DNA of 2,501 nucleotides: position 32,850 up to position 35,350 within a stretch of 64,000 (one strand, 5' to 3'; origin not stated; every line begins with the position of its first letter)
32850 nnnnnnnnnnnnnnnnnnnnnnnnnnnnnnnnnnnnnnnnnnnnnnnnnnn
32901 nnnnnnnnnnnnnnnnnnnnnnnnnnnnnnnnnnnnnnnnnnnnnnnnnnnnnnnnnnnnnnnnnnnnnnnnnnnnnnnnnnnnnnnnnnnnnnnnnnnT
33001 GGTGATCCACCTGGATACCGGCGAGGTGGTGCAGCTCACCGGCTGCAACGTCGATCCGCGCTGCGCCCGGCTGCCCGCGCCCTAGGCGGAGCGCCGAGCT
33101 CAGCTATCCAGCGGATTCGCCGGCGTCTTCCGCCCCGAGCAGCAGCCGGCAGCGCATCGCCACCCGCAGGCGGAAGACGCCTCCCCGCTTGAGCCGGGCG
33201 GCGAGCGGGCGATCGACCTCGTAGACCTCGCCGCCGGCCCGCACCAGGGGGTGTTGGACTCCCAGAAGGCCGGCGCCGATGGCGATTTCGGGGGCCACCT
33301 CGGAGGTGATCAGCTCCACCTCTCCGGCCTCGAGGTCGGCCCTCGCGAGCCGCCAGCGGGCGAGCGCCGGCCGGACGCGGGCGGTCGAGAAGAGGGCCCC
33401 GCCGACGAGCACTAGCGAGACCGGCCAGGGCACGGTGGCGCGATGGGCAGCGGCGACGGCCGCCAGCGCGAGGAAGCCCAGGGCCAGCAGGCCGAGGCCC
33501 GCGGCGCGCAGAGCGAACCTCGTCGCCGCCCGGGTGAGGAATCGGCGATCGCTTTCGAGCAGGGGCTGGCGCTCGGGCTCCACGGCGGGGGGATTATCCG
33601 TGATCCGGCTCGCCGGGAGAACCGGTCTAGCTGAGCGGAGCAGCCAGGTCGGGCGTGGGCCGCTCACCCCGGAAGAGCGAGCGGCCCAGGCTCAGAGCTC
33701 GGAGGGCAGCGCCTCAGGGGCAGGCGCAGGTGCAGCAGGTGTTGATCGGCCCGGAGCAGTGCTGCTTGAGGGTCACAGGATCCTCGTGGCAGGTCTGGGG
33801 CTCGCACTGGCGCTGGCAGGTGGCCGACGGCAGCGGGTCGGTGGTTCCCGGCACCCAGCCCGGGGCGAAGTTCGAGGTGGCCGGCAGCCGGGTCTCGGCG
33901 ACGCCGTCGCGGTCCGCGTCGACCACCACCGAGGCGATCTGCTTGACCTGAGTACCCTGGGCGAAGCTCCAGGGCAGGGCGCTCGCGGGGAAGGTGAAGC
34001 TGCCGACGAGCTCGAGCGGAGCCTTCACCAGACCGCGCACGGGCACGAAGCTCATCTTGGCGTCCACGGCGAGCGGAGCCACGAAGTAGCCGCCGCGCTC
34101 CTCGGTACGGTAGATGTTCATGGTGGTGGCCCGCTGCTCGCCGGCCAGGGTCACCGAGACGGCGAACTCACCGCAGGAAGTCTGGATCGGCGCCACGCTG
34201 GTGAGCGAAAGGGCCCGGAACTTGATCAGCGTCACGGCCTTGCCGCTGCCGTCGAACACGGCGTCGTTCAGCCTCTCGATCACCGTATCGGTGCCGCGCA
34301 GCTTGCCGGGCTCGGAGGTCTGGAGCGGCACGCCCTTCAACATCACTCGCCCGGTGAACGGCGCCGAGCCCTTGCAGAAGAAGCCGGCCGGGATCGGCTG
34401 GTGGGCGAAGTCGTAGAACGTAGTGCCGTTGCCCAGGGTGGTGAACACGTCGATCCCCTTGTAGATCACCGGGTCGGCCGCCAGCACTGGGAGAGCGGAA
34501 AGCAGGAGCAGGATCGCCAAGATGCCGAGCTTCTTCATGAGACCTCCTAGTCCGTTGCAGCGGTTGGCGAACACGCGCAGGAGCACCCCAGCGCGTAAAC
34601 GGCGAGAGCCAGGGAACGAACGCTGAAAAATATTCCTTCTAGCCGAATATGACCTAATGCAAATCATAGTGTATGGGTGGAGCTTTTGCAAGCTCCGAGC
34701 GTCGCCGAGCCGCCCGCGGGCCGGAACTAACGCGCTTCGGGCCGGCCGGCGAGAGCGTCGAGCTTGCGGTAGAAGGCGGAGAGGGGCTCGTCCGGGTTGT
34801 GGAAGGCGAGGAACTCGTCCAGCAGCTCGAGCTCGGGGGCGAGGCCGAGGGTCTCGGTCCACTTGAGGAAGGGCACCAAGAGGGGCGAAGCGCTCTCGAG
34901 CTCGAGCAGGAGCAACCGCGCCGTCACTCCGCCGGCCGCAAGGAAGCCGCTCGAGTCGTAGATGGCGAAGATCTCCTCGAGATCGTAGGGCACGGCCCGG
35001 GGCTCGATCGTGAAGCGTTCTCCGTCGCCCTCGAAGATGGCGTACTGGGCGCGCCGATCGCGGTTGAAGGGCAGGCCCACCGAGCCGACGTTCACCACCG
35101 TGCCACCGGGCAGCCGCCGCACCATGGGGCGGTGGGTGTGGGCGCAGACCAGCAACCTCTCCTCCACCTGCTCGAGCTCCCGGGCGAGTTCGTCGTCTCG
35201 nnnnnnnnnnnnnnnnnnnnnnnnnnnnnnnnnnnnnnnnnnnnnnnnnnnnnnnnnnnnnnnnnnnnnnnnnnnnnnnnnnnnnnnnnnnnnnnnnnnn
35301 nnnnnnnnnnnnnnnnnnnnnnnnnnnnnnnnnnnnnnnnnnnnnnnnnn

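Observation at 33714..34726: Secreted 274-aa protein ending in a 9-Cys tail (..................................), preceded by an AT-rich 190-nt islet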

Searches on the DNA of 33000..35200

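Call 14: search_rna_families(source=window, start=33000, end=35200, threshold=evalue, max_evalue=1)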
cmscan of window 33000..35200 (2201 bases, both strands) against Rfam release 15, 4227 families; matches with E-value up to 1: 0.
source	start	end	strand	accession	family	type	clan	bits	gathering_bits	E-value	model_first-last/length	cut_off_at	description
